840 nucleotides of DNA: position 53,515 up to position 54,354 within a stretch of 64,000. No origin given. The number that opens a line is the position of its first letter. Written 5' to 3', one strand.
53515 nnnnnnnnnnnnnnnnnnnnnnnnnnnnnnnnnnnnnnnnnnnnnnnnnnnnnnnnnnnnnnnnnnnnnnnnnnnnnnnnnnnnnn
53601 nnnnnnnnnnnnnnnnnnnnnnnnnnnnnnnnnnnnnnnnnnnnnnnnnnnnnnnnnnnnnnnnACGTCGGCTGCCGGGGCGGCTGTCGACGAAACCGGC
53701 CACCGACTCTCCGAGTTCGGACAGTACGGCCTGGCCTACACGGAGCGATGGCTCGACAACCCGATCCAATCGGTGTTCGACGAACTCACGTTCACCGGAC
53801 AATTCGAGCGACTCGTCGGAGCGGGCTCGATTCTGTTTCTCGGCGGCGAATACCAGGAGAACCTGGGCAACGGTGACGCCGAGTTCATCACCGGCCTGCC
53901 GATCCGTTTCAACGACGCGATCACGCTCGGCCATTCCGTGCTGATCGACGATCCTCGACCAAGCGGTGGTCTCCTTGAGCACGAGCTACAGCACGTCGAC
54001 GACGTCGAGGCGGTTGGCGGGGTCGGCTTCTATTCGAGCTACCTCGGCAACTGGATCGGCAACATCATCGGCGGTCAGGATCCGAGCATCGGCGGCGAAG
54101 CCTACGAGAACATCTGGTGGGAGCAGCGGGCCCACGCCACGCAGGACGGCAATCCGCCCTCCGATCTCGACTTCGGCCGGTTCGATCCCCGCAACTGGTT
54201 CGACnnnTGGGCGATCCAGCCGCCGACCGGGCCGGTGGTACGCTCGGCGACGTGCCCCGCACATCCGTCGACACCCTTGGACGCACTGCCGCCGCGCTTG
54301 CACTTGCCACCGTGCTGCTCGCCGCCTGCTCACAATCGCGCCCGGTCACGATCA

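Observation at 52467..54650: Satellite polymorphic-toxin module: WXG100-like targeting domain fused to a DUF4157-like HExxH metallopeptidase domain, with coupled accessory and lipoprotein genes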

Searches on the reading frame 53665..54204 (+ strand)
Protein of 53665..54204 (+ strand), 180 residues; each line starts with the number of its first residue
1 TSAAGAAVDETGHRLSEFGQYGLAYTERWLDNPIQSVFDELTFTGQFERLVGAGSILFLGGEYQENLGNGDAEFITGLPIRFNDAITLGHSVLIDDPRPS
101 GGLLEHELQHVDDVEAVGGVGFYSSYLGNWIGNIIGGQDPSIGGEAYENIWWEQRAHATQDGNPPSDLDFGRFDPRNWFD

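Call 14: search_solved_structures(query=A2, max_evalue=10, show_alignments=3)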
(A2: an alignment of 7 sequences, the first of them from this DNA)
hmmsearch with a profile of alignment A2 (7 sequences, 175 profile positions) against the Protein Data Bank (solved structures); distinct sequences matched with E-value up to 10: 0.

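Call 25: search_protein_representatives(alignment_id=A2)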
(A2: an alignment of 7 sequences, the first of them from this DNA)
Query: 7 sequences, 175 profile positions. Proteins with E-value up to 0.001 (for the whole library): 83; up to 1e-10: 24; up to 1e-30: 6. The best 83 are listed.
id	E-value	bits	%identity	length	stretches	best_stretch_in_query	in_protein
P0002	1.5e-106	370.3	-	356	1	1-175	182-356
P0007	4.0e-97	339.6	-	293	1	2-175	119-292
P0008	5.0e-59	215.6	-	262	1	4-175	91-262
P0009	1.7e-55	204.1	-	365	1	3-175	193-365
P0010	1.6e-52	194.4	-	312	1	2-175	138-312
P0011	6.6e-42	159.8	-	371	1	3-159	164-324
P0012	4.5e-24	101.8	-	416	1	4-157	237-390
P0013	5.6e-22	94.9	-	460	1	4-159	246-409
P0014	8.0e-22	94.4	-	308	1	4-157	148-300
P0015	2.8e-20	89.4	-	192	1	3-152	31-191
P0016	5.9e-20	88.3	-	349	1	13-157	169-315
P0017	3.7e-17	79.2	-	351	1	5-158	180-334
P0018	5.6e-17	78.6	-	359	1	7-156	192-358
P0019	9.2e-17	77.9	-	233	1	2-152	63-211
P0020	3.2e-14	69.7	-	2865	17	27-80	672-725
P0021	4.2e-14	69.3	-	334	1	8-155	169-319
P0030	1.3e-10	57.9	-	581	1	2-115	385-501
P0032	2.4e-10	57.0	-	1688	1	6-123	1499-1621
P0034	7.1e-10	55.5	-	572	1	3-155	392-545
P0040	5.4e-09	52.6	-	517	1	4-162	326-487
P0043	1.0e-07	48.5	-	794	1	3-141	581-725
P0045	2.4e-07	47.2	-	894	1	6-126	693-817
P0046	2.9e-07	47.0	-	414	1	5-138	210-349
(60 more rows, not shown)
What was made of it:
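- Tried and rejected: The exhaustive profile search was needed to find more (call 25).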

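Call 32: search_solved_structures(query=A5, max_evalue=10, show_alignments=3)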
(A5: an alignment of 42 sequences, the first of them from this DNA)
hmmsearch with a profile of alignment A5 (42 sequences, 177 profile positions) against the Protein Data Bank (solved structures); distinct sequences matched with E-value up to 10: 4.
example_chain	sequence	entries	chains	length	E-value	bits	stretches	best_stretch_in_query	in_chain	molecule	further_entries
5dv0_A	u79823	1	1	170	0.46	13.5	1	16-82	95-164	Sortase SrtA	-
4o8t_A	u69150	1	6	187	0.47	13.5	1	16-82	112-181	Sortase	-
4o8l_A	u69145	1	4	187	0.86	12.6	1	16-82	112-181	Sortase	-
3kd3_A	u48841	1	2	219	1.7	11.7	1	36-92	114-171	Phosphoserine phosphohydrolase-like protein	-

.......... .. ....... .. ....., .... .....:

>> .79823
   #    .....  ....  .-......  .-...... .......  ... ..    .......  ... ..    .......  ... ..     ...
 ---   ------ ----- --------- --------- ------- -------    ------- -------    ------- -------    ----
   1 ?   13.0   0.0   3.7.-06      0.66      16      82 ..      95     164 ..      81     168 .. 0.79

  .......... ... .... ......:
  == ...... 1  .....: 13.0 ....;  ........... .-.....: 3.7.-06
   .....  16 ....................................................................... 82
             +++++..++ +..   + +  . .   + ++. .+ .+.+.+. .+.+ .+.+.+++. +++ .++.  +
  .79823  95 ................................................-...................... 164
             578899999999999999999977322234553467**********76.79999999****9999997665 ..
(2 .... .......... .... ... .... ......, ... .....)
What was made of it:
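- On Tpe1/VgrG2b-Cter metallopeptidase effectors: A profile search of PDB sequences gave no relevant hit (calls 14, 32).
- Tried and rejected: Sequence and profile searches of PDB chains with the C-terminal domain gave nothing meaningful, only chance sortase hits at E about 0.5 (calls 14, 32).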

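Call 38: find_related_loci(query=A7, collection=genome_contigs, flank=6000)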
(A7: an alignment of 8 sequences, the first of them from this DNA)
Query A7 (180 aa) in genome_contigs; peptide patterns used: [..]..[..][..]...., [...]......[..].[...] (x = any residue, [..] = any of these).
66 stretches matched a pattern; 7 encode a relative of the query (tblastn E <= 1e-3); 7 distinct loci.
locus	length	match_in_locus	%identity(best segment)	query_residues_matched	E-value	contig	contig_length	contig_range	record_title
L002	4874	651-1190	86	1-180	4e-105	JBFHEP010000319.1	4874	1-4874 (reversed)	MAG: Acidimicrobiales bacterium isolate Mix_sand07.2021.05.G.102 k141_646537_length_4874_cov_16.0000, whole genome shotg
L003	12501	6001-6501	48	9-180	3e-42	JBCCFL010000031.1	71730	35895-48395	MAG: Actinomycetota bacterium isolate P01_B01_bin.18 k141_1031232_length_71730_cov_57.0137, whole genome shotgun sequenc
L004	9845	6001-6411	41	21-157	2e-22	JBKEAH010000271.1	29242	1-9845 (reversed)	MAG: Desertimonas sp. isolate VLC_103 k121_11440886, whole genome shotgun sequence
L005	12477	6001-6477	35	8-167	5e-17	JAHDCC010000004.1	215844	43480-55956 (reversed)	MAG: Acidimicrobiales bacterium isolate MAG-125 RZ_130, whole genome shotgun sequence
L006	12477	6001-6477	31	10-166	1e-13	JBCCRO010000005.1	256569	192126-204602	MAG: Actinomycetota bacterium isolate P01_D01_bin.34 k141_39066_length_256569_cov_24.2940, whole genome shotgun sequence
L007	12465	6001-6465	29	7-161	2e-11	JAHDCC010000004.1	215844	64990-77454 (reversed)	MAG: Acidimicrobiales bacterium isolate MAG-125 RZ_130, whole genome shotgun sequence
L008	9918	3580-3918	33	47-161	3e-10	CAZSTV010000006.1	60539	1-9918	MAG TPA_asm: uncultured Acidimicrobiaceae bacterium isolate SRP268394_co1_97 genome assembly, contig: NODE_723_length_60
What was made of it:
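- Tried and rejected: An 8-sequence alignment worked (call 38).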

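Call 39: predict_structure(alignment_id=A5)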
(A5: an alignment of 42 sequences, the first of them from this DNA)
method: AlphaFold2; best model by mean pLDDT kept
length: 180 residues; sequences in the alignment: 42
mean_pLDDT: 93.2   pTM: 0.86
mean pLDDT of the five models: 93.2, 93.2, 92.6, 92.5, 91.5
residues with pLDDT >= 90: 156; 70-90: 12; 50-70: 12; < 50: 0
segments of 3 or more residues with pLDDT < 50: none
pLDDT, mean of each block of 10 residues (from residue 1): 93 98 95 94 96 98 91 96 95 96 97 95 97 98 95 97 87 61
secondary structure, 60 per line:
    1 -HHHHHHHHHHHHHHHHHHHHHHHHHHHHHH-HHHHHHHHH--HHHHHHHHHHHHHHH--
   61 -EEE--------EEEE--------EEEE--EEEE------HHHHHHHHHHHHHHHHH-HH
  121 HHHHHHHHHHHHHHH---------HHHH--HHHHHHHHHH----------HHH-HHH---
elements in order: H2-31 H33-41 H44-58 E62-64 E73-76 E85-88 E91-94 H101-117 H119-135 H145-148 H151-160

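Call 42: fold_search(model_id=the predicted structure, library=pdb)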
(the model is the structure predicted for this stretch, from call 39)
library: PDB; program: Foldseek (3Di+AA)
matches with E <= 10: 12; with E <= 0.001: 0
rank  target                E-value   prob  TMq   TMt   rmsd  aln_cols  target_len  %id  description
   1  7f3n                  2.3e+00  0.02  0.13  0.10  14.5       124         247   10  Structure of PopP2 in apo form (released 2021-11-17)
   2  6ifg_B                4.4e+00  0.04  0.19  0.09  13.2       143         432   12  Crystal structure of M1 zinc metallopeptidase E323A mutant bound to Tyr-ser-ala substrate from Deinococcus radiodurans (released 2019-09-25)
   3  6koy_A                5.6e+00  0.04  0.20  0.09  12.6       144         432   12  Crystal structure of two domain M1 Zinc metallopeptidase E323A mutant bound to L-tryptophan amino acid (released 2020-01-22)
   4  6ifg_A                5.6e+00  0.03  0.19  0.09  12.9       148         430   12  Crystal structure of M1 zinc metallopeptidase E323A mutant bound to Tyr-ser-ala substrate from Deinococcus radiodurans (released 2019-09-25)
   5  3pro_D                5.6e+00  0.03  0.17  0.20  12.3        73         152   16  ALPHA-LYTIC PROTEASE COMPLEXED WITH C-TERMINAL TRUNCATED PRO REGION (released 1999-04-27)
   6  6bz5_B                6.3e+00  0.02  0.17  0.09  12.1       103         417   14  Structure and mechanism of salicylate hydroxylase from Pseudomonas putida G7 (released 2018-12-26)
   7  4pro_D                7.1e+00  0.02  0.19  0.20  12.6        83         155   19  ALPHA-LYTIC PROTEASE COMPLEXED WITH PRO REGION (released 1999-05-18)
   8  6ait_E                8.0e+00  0.02  0.18  0.09  12.9       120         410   12  Crystal structure of E. coli BepA (released 2018-12-26)
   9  5k41                  8.5e+00  0.01  0.09  0.05  13.3        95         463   22  Structure of Mycobacterium thermoresistibile trehalose-6-phosphate synthase in a complex with ADP-glucose. (released 2017-06-21)
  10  3pro_C                9.0e+00  0.02  0.19  0.21  15.3        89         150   19  ALPHA-LYTIC PROTEASE COMPLEXED WITH C-TERMINAL TRUNCATED PRO REGION (released 1999-04-27)
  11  3wtr                  9.0e+00  0.01  0.12  0.15  12.8       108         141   16  Crystal structure of E. coli YfcM bound to Co(II) (released 2015-04-01)
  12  8slm                  9.5e+00  0.04  0.26  0.20   9.9       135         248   18  Crystal structure of Deinococcus geothermalis PprI (released 2024-03-13)
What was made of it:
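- On Tpe1/VgrG2b-Cter metallopeptidase effectors: Foldseek against the PDB gave no match with E<1 (call 42).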

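Call 47: fold_search(model_id=the predicted structure, library=viral)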
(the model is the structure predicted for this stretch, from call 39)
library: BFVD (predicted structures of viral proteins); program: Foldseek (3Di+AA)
matches with E <= 10: 71; with E <= 0.001: 1
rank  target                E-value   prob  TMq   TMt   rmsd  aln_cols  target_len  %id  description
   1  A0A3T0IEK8            3.4e-04  1.00  0.50  0.75   3.1       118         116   22  (no name in the UniProt tables at hand)
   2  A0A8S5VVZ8            2.5e-03  1.00  0.50  0.49   4.2       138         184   19  (no name in the UniProt tables at hand)
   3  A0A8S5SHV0            7.9e-03  0.99  0.41  0.52   5.9       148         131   16  Uncharacterized protein [Phage sp. ctqZP6]
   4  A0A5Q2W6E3            1.3e-02  1.00  0.33  0.52   2.6        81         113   26  (no name in the UniProt tables at hand)
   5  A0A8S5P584            4.9e-02  0.99  0.36  0.42   5.1       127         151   18  Uncharacterized protein [Herelleviridae sp. cttEB8]
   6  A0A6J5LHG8            1.2e-01  1.00  0.33  0.72   1.6        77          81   25  DUF4157 domain-containing protein [uncultured Caudovirales phage]
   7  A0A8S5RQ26            3.2e-01  0.23  0.14  0.32   8.1        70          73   20  Uncharacterized protein [virus sp. ctrcb4]
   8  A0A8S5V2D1            3.8e-01  0.54  0.41  0.46   6.4       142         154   18  Vgr2b binding protein [CrAss-like virus sp. ctelJ1]
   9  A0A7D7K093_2          6.0e-01  0.35  0.31  0.06  10.8       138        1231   12  Structural protein [Flavobacterium phage vB_FspP_elemoC_14-1A]
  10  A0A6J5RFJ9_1          6.0e-01  0.18  0.20  0.04   5.7        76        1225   17  Large polyvalent protein associated domain-containing protein [uncultured Caudovirales phage]
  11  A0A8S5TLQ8            9.6e-01  0.16  0.23  0.07   8.7       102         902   15  Uncharacterized protein [Podoviridae sp. ctz6O13]
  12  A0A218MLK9            1.1e+00  0.30  0.31  0.20   7.6       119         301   13  Uncharacterized protein [uncultured virus]
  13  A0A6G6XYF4            1.2e+00  0.11  0.24  0.29   8.4       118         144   12  (no name in the UniProt tables at hand)
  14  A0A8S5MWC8            1.3e+00  0.07  0.18  0.25  12.5       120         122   18  Uncharacterized protein [Siphoviridae sp. ctsBB38]
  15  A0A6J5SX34            1.3e+00  0.07  0.22  0.18  16.0       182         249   13  Metallopeptidase domain containing protein [uncultured Caudovirales phage]
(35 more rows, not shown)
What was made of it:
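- On DUF4157 / PF13699 (eCIS core, PVC-metallopeptidase): Foldseek matches a DUF4157 phage protein at TM 0.72 (call 47).
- The model has pLDDT 93, with a beta-sheet followed by the HExxH helix (call 39), and Foldseek matches a DUF4157 phage protein (call 47).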

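Call 51: search_protein_families(library=pfam, proteins=[L003:4940-5509:+, L005:6645-7169:+, L008:4077-4607:+, L005:7166-7561:+, L008:4604-4972:+, L007:7157-7546:+], max_evalue=1)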
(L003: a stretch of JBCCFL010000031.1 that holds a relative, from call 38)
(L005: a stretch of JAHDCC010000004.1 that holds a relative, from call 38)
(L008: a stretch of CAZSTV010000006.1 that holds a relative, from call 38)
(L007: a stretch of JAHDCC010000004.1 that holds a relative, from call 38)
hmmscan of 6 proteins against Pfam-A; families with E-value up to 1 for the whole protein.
L003:4940-5509:+ (189 aa): 0 families

L005:6645-7169:+ (174 aa): 0 families

L008:4077-4607:+ (176 aa): 0 families

L005:7166-7561:+ (131 aa): 0 families

L008:4604-4972:+ (122 aa): 0 families

L007:7157-7546:+ (129 aa): 1 family
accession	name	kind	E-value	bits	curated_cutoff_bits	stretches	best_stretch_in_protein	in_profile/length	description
PF13985.11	YbgS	-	0.049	14.3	27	1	3-52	6-57/124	YbgS-like protein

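Call 59: find_homologous_proteins(query=A5, max_evalue=0.001)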
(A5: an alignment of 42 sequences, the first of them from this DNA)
Query A5 (42 sequences) (180 aa, profile of the alignment): 17 proteins with E <= 0.001 among 4122 candidates.
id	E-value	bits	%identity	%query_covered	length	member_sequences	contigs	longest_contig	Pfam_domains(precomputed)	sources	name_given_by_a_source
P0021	6.3e-56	207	35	81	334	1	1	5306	PF25023.2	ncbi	-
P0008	2.9e-51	192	56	95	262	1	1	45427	-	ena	-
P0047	5.2e-51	191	32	82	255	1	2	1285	-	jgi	-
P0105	6.3e-51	191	50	96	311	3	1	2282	-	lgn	-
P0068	6.3e-51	191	28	82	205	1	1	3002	-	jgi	jgi:hypothetical protein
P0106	2.9e-50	189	49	96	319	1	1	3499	-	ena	-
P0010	3.6e-50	188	51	99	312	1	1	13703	-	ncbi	-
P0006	6.6e-50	187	83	100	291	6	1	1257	-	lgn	-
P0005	5.3e-49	184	79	100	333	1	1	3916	-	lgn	-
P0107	1.3e-48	183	56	95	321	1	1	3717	-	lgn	-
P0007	8.7e-48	180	67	95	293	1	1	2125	-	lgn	-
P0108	2.3e-47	179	28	98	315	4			-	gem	-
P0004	2.7e-47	179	83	100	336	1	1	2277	-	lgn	-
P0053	2.6e-39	153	35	60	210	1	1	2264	-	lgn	-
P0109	2.0e-18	85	34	55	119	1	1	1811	-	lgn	-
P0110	4.5e-9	54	40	26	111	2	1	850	PF13699.12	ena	-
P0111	2.9e-6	45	44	26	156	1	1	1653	PF13699.12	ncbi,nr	ncbi:MAG TPA: DUF4157 domain-containing protein [Gemmatimonadales bacterium]|nr:DUF4157 domain-conta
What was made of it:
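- On DUF4157 / PF13699 (eCIS core, PVC-metallopeptidase): The A5 profile finds P0110 (E 4.5e-9) and P0111 (E 2.9e-6) (call 59).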

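Call 61: search_protein_families(library=pfam, proteins=[P0110, P0111, P0021, P0032, P0045, P0043, P0034, P0030, P0040, P0013], max_evalue=0.1)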
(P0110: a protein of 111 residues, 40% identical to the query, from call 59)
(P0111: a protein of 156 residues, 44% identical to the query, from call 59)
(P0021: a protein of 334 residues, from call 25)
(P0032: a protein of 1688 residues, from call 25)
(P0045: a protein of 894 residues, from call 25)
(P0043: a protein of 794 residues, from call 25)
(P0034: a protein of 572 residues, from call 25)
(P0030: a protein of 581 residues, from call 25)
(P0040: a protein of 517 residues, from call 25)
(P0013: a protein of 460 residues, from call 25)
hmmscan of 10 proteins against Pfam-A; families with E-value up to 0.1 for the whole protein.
P0110 (111 aa): 1 family
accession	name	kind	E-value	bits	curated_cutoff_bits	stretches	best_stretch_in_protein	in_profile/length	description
PF13699.11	eCIS_core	-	5.5e-06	26.9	22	1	22-58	37-78/79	eCIS core domain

P0111 (156 aa): 1 family
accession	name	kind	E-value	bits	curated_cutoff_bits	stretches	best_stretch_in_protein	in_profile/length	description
PF13699.11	eCIS_core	-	1.8e-05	25.3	22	1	68-103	36-75/79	eCIS core domain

P0021 (334 aa): 1 family
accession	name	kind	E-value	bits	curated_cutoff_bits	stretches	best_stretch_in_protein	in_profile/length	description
PF09242.17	FCSD-flav_bind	-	0.0079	17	26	1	80-112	29-62/71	Flavocytochrome c sulphide dehydrogenase, flavin-binding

P0032 (1688 aa): 2 families
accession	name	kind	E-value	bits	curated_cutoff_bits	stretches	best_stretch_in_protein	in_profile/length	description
PF05593.20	RHS_repeat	-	4.7e-09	36.9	22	4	641-666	9-34/38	RHS Repeat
PF13699.11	eCIS_core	-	0.081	13.5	22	0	1577-1606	40-74/79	eCIS core domain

P0045 (894 aa): 0 families

P0043 (794 aa): 1 family
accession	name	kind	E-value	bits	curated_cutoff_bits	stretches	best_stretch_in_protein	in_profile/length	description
PF13367.11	PrsW-protease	-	4.2e-08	33.4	23.5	2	39-139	3-100/196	PrsW family intramembrane metalloprotease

P0034 (572 aa): 2 families
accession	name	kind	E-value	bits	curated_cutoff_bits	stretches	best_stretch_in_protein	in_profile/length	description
PF05593.20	RHS_repeat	-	0.00025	21.8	22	0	112-141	1-26/38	RHS Repeat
PF13699.11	eCIS_core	-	0.015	15.9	22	1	465-496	37-74/79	eCIS core domain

P0030 (581 aa): 0 families

P0040 (517 aa): 0 families

P0013 (460 aa): 0 families

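Call 69: search_solved_structures(query=P0111, max_evalue=10, show_alignments=2)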
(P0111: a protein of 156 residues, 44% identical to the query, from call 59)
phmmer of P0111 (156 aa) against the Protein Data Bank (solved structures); distinct sequences matched with E-value up to 10: 6.
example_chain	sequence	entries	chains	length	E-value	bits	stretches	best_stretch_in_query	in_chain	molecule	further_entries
2ysu_B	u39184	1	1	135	0.41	14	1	88-150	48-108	Colicin-E2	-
1ujw_B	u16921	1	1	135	0.64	13.4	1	88-150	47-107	Colicin E3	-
1x25_A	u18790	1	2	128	0.74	13.2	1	59-85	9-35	Hypothetical UPF0076 protein ST0811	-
2pbk_A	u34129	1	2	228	1.5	12.1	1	42-77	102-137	KSHV protease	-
1fl1_A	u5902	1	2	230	1.6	12.1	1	42-77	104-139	PROTEASE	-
3vcz_A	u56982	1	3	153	1.6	12.1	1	42-129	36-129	Endoribonuclease L-PSP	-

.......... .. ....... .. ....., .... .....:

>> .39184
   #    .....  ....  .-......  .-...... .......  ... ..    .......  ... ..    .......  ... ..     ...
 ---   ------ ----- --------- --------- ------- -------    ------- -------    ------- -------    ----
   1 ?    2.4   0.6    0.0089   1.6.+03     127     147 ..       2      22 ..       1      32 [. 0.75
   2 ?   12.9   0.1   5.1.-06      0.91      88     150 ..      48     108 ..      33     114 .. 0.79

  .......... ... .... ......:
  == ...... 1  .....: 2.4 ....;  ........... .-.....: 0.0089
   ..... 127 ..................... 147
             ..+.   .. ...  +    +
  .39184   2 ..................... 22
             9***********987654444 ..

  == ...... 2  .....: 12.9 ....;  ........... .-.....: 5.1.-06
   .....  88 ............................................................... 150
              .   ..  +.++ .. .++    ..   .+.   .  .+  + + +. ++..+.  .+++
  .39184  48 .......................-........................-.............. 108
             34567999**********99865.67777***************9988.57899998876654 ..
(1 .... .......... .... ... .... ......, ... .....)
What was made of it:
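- Tried and rejected: A phmmer search of the PDB with the bona fide DUF4157 protein P0111 found nothing (call 69), so no bridge to VgrG2b could be built.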
